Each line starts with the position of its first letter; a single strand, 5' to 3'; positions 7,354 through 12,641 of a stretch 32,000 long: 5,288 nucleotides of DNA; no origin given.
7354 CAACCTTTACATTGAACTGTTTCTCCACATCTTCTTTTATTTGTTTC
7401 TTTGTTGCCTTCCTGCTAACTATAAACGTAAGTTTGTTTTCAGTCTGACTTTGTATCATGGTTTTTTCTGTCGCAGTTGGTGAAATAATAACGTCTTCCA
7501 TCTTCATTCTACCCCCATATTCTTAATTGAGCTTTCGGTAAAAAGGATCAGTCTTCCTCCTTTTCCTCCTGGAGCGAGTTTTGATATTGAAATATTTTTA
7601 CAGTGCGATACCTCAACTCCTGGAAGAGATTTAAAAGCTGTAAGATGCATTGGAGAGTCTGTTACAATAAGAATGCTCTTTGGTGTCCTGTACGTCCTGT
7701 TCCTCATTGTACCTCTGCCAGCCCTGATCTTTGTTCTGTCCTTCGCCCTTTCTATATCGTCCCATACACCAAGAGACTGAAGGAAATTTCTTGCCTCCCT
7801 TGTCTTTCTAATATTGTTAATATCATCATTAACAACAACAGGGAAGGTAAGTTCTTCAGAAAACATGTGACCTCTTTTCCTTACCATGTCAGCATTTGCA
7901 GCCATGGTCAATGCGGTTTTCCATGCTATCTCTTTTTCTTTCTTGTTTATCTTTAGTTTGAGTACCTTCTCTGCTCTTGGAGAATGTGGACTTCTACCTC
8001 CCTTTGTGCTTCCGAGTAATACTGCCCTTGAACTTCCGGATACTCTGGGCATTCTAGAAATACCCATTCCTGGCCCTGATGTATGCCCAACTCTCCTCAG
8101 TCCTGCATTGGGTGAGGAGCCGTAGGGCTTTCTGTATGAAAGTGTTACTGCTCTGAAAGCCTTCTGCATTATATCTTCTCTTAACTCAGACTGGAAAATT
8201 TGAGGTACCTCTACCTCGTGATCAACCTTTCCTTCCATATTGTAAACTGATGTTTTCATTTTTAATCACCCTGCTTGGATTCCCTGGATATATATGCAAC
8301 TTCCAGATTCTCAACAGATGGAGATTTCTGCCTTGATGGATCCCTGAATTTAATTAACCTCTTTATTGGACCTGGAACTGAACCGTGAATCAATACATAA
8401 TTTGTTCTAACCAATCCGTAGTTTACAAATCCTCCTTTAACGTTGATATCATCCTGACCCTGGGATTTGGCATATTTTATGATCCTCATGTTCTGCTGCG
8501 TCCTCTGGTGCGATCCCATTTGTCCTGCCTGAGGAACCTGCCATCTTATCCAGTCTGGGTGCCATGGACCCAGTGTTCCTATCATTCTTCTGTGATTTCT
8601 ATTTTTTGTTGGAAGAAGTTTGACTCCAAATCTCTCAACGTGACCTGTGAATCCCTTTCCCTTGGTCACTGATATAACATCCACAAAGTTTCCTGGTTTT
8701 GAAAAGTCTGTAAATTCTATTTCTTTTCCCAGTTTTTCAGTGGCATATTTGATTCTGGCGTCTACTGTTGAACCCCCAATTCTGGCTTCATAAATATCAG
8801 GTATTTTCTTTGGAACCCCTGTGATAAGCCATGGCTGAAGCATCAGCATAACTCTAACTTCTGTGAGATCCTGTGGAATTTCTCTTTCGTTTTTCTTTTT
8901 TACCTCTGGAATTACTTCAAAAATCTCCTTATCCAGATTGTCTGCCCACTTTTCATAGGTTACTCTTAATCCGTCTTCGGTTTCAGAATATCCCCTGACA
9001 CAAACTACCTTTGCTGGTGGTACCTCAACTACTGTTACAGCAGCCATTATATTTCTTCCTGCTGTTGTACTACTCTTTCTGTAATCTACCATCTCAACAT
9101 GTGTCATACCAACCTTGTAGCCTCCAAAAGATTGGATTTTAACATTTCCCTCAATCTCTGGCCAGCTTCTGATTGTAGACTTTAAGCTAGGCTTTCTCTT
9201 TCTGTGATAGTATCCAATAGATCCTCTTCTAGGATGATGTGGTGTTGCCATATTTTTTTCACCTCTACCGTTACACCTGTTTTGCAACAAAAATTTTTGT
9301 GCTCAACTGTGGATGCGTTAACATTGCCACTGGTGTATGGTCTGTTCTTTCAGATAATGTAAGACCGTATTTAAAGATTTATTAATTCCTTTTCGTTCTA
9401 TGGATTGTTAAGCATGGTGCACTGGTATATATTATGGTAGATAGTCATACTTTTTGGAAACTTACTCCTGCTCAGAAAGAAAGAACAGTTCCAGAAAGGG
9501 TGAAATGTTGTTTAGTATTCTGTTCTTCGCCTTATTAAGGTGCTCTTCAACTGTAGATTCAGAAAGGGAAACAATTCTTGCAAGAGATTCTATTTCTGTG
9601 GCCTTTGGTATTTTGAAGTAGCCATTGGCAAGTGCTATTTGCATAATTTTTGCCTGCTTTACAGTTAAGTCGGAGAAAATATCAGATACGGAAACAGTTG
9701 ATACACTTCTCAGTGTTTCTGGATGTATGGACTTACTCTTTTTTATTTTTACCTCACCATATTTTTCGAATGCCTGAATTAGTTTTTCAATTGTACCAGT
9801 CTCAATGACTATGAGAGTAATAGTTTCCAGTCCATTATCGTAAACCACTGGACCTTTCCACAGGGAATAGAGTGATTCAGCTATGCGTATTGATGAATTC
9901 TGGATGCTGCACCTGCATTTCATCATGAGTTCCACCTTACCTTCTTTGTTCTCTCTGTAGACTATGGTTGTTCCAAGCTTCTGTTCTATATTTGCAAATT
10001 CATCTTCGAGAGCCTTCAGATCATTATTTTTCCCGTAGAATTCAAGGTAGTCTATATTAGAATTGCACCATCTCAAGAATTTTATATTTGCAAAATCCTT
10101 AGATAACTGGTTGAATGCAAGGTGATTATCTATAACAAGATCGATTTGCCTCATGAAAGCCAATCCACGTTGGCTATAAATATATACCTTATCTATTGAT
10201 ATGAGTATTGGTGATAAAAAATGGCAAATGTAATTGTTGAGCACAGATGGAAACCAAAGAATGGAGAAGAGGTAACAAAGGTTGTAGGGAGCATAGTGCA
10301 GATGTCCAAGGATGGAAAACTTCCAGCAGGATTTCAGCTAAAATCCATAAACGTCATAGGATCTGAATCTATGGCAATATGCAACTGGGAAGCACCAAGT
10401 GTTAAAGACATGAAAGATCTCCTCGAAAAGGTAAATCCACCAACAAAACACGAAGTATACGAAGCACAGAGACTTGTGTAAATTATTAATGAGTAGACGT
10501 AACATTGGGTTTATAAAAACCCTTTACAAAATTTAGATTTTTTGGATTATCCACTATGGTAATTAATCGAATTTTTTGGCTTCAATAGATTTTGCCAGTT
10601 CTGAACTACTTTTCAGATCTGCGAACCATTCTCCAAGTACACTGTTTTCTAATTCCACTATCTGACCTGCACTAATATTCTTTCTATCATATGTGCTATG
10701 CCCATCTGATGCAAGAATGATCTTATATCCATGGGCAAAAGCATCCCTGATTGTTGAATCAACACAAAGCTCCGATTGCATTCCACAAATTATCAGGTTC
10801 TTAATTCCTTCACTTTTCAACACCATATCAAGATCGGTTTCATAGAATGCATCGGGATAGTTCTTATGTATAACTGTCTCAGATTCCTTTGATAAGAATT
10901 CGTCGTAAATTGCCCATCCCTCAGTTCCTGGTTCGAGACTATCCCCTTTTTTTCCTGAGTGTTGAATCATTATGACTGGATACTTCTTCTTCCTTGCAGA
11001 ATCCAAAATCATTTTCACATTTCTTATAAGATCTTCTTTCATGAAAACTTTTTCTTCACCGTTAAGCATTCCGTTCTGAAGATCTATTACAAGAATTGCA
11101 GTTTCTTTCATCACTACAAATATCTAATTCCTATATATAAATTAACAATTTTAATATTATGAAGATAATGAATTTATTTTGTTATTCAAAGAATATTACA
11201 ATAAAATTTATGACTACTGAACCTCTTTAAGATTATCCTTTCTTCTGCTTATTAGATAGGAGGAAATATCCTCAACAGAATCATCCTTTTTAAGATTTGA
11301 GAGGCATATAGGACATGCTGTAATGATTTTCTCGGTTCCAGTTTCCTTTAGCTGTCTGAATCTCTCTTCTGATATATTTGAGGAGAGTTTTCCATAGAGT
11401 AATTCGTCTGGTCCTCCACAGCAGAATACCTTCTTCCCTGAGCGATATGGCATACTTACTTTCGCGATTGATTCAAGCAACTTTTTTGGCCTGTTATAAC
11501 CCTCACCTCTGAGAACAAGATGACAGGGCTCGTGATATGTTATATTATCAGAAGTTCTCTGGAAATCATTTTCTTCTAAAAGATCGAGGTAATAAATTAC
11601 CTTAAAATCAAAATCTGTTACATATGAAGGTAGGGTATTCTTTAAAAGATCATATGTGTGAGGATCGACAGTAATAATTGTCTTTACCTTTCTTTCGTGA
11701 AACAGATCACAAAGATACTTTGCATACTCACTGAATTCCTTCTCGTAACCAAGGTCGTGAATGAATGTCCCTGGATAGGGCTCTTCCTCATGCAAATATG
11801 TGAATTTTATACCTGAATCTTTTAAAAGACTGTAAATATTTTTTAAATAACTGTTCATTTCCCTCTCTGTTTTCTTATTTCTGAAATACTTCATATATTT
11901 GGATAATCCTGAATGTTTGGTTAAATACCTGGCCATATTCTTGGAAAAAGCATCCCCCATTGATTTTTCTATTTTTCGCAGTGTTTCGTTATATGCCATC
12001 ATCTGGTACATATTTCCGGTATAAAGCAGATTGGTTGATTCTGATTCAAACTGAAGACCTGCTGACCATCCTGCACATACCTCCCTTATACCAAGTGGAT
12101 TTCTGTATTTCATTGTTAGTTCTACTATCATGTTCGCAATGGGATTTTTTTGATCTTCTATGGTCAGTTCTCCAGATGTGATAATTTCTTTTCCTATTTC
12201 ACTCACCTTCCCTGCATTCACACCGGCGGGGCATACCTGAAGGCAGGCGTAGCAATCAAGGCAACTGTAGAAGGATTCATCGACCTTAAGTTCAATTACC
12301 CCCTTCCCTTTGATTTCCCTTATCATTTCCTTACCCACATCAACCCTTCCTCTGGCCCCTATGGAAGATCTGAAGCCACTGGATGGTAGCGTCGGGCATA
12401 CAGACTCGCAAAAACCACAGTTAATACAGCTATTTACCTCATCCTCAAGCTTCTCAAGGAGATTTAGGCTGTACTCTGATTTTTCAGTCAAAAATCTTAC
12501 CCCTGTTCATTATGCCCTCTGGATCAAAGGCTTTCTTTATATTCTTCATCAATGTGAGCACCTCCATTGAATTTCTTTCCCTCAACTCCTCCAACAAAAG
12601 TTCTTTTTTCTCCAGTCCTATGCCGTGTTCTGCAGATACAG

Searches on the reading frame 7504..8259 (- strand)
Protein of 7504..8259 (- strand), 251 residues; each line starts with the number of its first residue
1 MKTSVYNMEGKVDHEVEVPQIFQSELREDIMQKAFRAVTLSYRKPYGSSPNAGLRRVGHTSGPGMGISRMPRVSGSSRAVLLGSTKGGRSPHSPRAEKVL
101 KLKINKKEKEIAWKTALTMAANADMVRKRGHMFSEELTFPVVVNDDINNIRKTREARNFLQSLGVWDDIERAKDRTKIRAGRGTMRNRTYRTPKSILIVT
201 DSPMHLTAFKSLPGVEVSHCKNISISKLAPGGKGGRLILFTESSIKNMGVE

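Call 76: search_protein_families(library=pfam, proteins=[window:7504-8259:-], max_evalue=0.00001)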
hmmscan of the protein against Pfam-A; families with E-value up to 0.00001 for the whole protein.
window:7504-8259:- (251 aa): 1 family
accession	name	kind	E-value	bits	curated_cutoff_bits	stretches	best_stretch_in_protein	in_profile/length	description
PF00573.27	Ribosomal_L4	-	2.8e-26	92.8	25.8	1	16-248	1-187/190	Ribosomal protein L4/L1 family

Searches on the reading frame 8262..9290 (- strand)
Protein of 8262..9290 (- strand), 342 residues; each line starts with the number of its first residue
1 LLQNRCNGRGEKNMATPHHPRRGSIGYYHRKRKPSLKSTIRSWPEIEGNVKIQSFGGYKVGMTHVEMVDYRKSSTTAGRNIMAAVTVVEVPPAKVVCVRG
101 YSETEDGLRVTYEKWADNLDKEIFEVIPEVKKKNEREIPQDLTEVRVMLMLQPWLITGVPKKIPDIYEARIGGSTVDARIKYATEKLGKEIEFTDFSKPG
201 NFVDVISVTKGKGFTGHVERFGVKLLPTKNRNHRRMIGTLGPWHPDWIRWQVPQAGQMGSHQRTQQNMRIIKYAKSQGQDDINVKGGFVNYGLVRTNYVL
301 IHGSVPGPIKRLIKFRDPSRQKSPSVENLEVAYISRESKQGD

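Call 76: search_protein_families(library=pfam, proteins=[window:8262-9290:-], max_evalue=0.00001)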
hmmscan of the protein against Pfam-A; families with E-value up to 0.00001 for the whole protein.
window:8262-9290:- (342 aa): 1 family
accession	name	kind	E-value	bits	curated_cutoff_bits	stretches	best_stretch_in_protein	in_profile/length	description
PF00297.29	Ribosomal_L3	-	1.1e-73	248.8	22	2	136-341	151-369/369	Ribosomal protein L3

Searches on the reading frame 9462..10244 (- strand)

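Call 76: search_protein_families(library=pfam, proteins=[window:9462-10244:-], max_evalue=0.00001)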
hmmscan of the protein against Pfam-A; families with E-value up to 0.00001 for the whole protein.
window:9462-10244:- (260 aa): 2 families
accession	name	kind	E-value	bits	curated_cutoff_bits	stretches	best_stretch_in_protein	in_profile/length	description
PF04967.18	HTH_10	-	1.5e-13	50.8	23.1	1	193-244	1-52/53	HTH DNA binding domain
PF24280.2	HVO_A0563_N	-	7.6e-07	29.5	27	1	37-175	5-138/145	HVO_A0563, N-terminal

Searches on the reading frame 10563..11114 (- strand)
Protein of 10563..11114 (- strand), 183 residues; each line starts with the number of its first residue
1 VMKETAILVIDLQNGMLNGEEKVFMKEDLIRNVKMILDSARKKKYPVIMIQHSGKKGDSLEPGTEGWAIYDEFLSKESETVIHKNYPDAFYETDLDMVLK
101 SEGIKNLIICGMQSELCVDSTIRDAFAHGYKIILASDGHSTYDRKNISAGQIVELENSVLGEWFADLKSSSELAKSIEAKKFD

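Call 76: search_protein_families(library=pfam, proteins=[window:10563-11114:-], max_evalue=0.00001)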
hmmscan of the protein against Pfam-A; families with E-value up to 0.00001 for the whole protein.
window:10563-11114:- (183 aa): 1 family
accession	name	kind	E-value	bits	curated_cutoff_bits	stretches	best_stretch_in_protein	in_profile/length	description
PF00857.26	Isochorismatase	-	8.1e-40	137.2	27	1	5-149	1-157/175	Isochorismatase domain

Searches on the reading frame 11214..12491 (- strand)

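Call 76: search_protein_families(library=pfam, proteins=[window:11214-12491:-], max_evalue=0.00001)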
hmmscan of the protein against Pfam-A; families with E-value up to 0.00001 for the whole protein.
window:11214-12491:- (425 aa): 9 families
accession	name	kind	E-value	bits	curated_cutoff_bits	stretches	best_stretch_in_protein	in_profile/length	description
PF02754.22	CCG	-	2e-13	50.7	20.6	1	317-401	1-85/85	Cysteine-rich domain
PF13183.11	Fer4_8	-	1.3e-12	48.5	27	1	18-91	1-68/68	4Fe-4S dicluster domain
PF12838.12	Fer4_7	-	5.1e-09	36.9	27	1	21-91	1-52/52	4Fe-4S dicluster domain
PF13237.11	Fer4_10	-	5.2e-07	29.9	25.5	1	18-88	5-53/53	4Fe-4S dicluster domain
PF13746.11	Fer4_18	-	5.7e-07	30.2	27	0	61-93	45-77/114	4Fe-4S dicluster domain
PF12837.12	Fer4_6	-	2.6e-06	27.6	25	0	20-34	7-21/24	4Fe-4S binding domain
PF13187.11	Fer4_9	-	2.7e-06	27.7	27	1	22-90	2-50/52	4Fe-4S dicluster domain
PF00037.32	Fer4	-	2.8e-06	27.3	21.1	0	21-34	7-20/24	4Fe-4S binding domain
PF13534.11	Fer4_17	-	4.3e-06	27.6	22.2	0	16-33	40-57/61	4Fe-4S dicluster domain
